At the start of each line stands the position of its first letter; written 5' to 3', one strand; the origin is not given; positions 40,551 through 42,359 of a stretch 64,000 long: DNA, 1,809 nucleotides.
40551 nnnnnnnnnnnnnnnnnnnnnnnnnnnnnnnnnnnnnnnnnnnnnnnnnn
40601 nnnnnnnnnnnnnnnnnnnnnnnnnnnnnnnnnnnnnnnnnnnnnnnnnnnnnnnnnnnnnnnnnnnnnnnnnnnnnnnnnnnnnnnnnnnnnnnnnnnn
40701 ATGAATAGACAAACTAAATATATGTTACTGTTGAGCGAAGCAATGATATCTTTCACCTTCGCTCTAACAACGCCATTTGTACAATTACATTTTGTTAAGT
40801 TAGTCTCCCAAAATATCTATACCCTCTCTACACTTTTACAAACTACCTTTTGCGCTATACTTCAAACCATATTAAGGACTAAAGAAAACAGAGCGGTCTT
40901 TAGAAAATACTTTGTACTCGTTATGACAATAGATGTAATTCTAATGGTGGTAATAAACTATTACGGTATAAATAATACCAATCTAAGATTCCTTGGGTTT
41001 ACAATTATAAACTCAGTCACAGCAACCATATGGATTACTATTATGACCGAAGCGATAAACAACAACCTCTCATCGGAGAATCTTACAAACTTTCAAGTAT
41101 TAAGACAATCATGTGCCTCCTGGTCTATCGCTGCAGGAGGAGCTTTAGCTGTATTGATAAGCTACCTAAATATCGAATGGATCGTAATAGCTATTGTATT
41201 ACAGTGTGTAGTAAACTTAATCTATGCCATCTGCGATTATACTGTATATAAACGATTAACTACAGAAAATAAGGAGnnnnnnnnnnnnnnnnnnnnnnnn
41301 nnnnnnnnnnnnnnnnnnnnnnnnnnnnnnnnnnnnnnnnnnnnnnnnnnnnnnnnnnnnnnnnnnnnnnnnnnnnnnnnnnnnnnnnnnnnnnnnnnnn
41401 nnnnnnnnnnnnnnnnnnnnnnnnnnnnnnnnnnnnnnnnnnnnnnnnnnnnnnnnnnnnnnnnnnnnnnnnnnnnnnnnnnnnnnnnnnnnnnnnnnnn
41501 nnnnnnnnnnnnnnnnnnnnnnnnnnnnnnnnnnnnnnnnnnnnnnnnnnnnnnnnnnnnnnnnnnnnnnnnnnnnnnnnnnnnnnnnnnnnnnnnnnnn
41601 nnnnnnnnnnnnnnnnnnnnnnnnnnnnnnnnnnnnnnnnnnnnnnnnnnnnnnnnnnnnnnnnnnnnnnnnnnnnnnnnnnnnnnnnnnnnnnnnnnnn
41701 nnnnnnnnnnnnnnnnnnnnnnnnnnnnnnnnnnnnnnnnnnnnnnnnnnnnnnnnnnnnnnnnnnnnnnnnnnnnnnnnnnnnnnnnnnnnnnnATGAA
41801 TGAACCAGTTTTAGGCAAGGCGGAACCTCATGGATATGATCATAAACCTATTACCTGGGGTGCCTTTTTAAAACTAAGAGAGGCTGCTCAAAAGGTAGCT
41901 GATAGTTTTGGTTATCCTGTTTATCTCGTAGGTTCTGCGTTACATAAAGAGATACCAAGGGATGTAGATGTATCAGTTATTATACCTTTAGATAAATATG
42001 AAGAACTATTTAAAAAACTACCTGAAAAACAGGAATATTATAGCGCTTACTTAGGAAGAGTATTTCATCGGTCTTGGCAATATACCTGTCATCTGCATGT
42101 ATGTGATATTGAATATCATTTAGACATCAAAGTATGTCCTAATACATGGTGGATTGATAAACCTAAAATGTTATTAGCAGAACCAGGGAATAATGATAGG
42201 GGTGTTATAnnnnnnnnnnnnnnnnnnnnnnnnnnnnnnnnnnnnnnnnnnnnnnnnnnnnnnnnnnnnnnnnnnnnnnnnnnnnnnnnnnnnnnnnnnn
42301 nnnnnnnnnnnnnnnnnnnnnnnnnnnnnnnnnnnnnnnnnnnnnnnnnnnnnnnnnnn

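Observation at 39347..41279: CFI-box domain fused N-terminally to a radical SAM/SPASM-like enzyme, coupled to a 6-TM exporter-like gene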

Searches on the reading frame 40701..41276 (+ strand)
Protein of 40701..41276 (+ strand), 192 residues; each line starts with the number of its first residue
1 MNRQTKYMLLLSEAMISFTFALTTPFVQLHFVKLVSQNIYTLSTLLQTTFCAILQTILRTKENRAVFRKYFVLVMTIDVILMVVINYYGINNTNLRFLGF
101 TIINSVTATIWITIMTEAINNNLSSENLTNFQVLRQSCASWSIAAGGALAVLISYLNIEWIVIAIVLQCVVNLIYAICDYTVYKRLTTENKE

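Call 3: search_protein_families(library=pfam, proteins=[window:40701-41276:+], max_evalue=0.1)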
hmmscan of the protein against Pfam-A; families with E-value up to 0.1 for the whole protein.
window:40701-41276:+ (192 aa): 0 families

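Call 4: search_protein_families(library=ncbifam, proteins=[window:40701-41276:+], max_evalue=0.1)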
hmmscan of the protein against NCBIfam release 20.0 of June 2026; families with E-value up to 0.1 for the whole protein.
window:40701-41276:+ (192 aa): 0 families

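Call 5: search_protein_families(library=phrogs, proteins=[window:40701-41276:+], max_evalue=0.01)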
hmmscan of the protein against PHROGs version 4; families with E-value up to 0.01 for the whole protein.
window:40701-41276:+ (192 aa): 0 families

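Call 71: find_homologous_proteins(query=window:40701-41276:+, max_evalue=0.01)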
Query window:40701-41276:+ (192 aa): 4 proteins with E <= 0.01 among 83 candidates.
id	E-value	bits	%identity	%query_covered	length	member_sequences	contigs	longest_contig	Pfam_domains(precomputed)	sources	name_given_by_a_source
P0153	7.1e-114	395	100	100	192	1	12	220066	-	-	-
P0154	1.2e-68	248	62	95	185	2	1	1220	-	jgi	jgi:hypothetical protein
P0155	5.9e-66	239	59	97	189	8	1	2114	-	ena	-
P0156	3.3e-45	172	57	68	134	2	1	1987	-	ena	-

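Call 73: find_encoding_contigs(protein=P0155, flank=3000, max_places=3)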
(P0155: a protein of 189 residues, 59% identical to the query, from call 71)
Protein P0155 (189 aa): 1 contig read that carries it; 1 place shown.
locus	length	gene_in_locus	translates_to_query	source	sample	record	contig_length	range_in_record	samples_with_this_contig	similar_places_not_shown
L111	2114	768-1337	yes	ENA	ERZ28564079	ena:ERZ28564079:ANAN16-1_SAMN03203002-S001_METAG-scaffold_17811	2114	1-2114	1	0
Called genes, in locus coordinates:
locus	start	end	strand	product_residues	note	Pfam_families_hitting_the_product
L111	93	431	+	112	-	-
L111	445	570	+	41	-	-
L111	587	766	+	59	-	-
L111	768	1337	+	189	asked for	-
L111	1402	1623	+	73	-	-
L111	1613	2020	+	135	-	-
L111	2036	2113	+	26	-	?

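Call 89: search_protein_families(library=pfam, proteins=[window:40701-41276:+, P0154, P0155], max_evalue=10)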
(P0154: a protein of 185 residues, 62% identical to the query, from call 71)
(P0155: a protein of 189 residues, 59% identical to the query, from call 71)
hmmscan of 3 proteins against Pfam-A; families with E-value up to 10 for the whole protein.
window:40701-41276:+ (192 aa): 1 family
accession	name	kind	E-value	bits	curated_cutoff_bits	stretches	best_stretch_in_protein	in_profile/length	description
PF25667.1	ASFV_P17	-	1.1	9.8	27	1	33-88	7-60/117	African swine fever virus minor capsid protein p17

P0154 (185 aa): 0 families

P0155 (189 aa): 1 family
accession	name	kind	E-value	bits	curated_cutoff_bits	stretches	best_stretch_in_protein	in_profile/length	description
PF10776.14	DUF2600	-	0.19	11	25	1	41-86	188-234/328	Protein of unknown function (DUF2600)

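Call 90: search_protein_families(library=padloc, proteins=[window:40701-41276:+], max_evalue=0.001)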
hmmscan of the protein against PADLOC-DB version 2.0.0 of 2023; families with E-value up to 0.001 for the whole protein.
window:40701-41276:+ (192 aa): 0 families

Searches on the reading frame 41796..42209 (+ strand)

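Call 3: search_protein_families(library=pfam, proteins=[window:41796-42209:+], max_evalue=0.1)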
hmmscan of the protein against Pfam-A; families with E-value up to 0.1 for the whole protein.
window:41796-42209:+ (138 aa): 1 family
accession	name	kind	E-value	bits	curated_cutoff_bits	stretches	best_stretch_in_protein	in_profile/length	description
PF22014.2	DUF6932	-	0.02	15.8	27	1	27-121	41-129/142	Family of unknown function (DUF6932)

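Call 4: search_protein_families(library=ncbifam, proteins=[window:41796-42209:+], max_evalue=0.1)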
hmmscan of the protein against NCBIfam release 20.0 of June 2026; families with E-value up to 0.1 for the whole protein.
window:41796-42209:+ (138 aa): 0 families

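Call 5: search_protein_families(library=phrogs, proteins=[window:41796-42209:+], max_evalue=0.01)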
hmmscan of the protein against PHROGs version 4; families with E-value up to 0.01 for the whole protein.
window:41796-42209:+ (138 aa): 0 families

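Call 90: search_protein_families(library=padloc, proteins=[window:41796-42209:+], max_evalue=0.001)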
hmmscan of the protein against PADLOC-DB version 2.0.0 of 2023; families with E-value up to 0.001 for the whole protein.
window:41796-42209:+ (138 aa): 0 families
